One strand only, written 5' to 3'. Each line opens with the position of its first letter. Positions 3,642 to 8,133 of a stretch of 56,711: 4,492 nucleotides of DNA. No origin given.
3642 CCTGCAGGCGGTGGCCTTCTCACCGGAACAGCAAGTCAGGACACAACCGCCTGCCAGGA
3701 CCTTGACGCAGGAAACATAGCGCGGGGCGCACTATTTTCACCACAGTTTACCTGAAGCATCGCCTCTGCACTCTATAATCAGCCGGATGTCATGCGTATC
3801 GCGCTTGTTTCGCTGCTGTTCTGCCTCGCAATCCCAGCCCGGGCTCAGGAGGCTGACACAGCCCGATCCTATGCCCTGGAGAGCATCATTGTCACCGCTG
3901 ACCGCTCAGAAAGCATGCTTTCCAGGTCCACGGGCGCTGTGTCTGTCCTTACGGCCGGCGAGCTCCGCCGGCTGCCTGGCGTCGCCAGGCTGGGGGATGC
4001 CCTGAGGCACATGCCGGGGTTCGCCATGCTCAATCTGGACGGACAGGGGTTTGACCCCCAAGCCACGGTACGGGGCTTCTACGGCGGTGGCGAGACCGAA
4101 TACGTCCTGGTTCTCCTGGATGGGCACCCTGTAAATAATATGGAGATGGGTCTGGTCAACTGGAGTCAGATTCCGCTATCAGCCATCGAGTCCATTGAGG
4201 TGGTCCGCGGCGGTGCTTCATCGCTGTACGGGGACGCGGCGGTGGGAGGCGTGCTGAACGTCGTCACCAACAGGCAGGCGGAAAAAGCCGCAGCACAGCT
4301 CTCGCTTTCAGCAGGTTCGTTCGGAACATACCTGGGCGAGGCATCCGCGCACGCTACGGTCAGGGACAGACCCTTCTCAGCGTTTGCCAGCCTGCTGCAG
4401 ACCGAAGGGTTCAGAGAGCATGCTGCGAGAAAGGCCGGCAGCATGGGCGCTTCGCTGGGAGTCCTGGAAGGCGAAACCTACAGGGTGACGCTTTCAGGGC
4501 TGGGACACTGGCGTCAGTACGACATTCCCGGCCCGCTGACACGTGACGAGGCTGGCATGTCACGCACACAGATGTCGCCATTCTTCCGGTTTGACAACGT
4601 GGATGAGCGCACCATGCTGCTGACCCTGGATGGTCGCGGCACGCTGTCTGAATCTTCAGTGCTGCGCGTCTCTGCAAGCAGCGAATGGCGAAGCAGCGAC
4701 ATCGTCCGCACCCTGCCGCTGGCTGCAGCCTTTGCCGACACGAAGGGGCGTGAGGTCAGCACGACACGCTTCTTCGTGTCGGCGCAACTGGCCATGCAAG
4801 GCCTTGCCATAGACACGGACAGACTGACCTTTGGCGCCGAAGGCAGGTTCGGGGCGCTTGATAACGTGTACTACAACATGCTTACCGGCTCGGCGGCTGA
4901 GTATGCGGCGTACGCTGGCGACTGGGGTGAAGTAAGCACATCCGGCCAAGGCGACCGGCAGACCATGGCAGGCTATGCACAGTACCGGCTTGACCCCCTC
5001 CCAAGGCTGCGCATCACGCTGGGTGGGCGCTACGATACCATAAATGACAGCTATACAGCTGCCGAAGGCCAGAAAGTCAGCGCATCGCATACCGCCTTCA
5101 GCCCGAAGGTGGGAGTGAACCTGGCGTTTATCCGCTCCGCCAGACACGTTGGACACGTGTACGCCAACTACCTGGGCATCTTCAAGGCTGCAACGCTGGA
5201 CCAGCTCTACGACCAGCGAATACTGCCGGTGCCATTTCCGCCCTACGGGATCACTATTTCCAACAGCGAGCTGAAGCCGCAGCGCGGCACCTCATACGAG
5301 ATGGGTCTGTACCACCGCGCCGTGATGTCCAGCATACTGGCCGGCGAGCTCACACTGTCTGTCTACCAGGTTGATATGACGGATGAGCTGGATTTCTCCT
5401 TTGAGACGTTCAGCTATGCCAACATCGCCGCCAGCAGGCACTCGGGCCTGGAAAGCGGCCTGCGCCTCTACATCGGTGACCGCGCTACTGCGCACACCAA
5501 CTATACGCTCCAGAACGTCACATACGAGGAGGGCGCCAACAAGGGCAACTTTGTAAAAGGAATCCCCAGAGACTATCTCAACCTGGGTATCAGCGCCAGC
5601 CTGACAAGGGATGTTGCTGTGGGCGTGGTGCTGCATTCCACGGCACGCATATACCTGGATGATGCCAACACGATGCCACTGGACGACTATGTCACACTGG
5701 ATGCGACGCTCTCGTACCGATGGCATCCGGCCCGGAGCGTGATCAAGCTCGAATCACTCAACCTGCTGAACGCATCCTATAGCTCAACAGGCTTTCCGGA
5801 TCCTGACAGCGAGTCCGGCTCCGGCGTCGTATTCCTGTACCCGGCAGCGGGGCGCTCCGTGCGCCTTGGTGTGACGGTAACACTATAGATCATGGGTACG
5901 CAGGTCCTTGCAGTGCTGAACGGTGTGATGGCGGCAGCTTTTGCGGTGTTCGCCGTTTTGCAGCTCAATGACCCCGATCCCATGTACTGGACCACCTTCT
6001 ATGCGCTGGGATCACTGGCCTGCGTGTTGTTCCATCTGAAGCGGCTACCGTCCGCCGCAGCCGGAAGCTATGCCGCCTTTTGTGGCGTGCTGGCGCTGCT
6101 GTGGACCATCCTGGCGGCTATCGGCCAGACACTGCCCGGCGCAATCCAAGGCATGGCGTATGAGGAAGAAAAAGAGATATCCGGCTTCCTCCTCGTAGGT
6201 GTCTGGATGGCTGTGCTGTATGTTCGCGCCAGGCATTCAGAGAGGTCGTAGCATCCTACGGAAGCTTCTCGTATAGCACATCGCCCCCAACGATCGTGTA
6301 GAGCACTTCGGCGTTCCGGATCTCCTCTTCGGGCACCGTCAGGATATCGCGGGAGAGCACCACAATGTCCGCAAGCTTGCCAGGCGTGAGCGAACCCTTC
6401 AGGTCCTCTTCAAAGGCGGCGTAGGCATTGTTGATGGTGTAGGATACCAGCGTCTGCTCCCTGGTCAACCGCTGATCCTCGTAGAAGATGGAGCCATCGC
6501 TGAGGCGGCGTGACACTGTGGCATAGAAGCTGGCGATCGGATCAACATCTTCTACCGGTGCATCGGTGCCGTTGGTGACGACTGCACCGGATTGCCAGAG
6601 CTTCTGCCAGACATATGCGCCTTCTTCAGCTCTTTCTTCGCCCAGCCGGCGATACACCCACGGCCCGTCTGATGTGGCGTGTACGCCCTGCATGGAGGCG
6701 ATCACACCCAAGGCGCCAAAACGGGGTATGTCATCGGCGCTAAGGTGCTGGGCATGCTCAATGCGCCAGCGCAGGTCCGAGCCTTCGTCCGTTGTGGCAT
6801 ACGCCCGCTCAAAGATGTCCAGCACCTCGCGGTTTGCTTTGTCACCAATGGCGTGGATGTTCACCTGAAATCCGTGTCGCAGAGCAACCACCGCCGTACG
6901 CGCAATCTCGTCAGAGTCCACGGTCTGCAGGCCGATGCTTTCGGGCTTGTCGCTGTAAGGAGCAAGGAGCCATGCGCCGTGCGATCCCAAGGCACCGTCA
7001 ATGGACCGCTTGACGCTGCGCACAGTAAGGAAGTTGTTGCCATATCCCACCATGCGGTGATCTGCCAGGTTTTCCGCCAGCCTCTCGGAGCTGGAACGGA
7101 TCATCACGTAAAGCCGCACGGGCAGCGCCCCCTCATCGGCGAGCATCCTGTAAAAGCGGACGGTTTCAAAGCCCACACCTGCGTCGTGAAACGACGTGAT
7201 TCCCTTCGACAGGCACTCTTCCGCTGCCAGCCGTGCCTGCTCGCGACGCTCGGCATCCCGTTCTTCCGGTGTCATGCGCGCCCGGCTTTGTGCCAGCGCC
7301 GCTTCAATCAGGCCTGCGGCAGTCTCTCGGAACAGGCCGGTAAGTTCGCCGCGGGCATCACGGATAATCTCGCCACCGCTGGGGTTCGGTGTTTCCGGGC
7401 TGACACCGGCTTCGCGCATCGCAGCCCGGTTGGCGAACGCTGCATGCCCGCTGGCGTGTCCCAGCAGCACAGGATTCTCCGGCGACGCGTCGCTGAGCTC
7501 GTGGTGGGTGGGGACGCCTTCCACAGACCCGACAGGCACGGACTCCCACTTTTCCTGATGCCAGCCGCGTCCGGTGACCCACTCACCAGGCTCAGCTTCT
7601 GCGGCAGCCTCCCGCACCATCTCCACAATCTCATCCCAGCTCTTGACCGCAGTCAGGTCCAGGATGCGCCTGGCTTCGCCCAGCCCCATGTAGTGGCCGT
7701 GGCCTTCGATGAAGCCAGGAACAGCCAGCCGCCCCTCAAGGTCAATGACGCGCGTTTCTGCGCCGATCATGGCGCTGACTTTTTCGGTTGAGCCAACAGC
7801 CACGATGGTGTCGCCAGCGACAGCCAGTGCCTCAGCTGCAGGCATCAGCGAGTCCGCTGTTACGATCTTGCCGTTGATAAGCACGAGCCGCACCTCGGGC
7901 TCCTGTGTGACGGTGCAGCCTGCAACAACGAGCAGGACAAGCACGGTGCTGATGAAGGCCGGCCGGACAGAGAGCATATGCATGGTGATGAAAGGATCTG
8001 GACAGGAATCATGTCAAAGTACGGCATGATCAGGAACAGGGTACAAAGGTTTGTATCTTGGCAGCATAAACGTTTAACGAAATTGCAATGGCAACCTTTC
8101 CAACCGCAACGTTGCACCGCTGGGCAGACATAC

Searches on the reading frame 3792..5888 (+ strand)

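Call 44: search_protein_families(library=pfam, proteins=[window:3792-5888:+], max_evalue=0.00001)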
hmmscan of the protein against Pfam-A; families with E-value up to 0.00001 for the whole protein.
window:3792-5888:+ (698 aa): 3 families
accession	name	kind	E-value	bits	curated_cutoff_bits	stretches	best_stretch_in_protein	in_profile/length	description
PF00593.30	TonB_dep_Rec_b-barrel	-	1.2e-37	131.2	27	1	241-658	22-433/436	TonB dependent receptor-like, beta-barrel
PF07715.20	Plug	-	2.2e-24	86.4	23.9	1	45-154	4-107/107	TonB-dependent Receptor Plug Domain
PF14905.12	OMP_b-brl_3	-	1.8e-06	27.7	27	0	344-663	72-378/408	Outer membrane protein beta-barrel family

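Call 45: search_protein_families(library=padloc, proteins=[window:3792-5888:+], max_evalue=0.00001)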
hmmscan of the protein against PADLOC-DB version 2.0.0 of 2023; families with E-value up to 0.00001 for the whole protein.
window:3792-5888:+ (698 aa): 0 families

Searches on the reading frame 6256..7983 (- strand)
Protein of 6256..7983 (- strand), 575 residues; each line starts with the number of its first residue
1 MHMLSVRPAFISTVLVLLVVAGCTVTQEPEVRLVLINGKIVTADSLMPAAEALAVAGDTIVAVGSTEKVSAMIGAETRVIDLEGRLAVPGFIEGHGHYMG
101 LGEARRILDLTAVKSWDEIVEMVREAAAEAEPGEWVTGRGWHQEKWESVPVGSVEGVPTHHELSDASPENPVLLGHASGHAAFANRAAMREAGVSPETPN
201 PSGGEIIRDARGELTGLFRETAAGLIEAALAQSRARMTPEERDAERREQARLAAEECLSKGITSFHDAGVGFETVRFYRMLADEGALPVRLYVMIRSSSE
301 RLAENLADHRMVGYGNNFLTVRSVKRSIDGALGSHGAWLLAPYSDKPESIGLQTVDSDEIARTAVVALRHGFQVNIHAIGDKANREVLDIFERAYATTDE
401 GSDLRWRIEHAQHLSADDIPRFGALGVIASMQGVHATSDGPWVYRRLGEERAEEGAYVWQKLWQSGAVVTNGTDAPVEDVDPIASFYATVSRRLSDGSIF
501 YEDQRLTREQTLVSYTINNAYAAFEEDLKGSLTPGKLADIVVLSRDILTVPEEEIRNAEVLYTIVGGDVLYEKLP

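Call 44: search_protein_families(library=pfam, proteins=[window:6256-7983:-], max_evalue=0.00001)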
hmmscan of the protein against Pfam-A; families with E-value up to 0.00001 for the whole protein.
window:6256-7983:- (575 aa): 2 families
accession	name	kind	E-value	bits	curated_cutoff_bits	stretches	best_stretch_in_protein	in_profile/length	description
PF07969.17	Amidohydro_3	-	2.1e-103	347.8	29.7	1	78-571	1-472/472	Amidohydrolase family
PF01979.26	Amidohydro_1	-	9e-16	58.5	25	1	245-569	33-344/345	Amidohydrolase family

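Call 45: search_protein_families(library=padloc, proteins=[window:6256-7983:-], max_evalue=0.00001)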
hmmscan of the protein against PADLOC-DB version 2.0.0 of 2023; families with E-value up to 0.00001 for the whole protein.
window:6256-7983:- (575 aa): 0 families
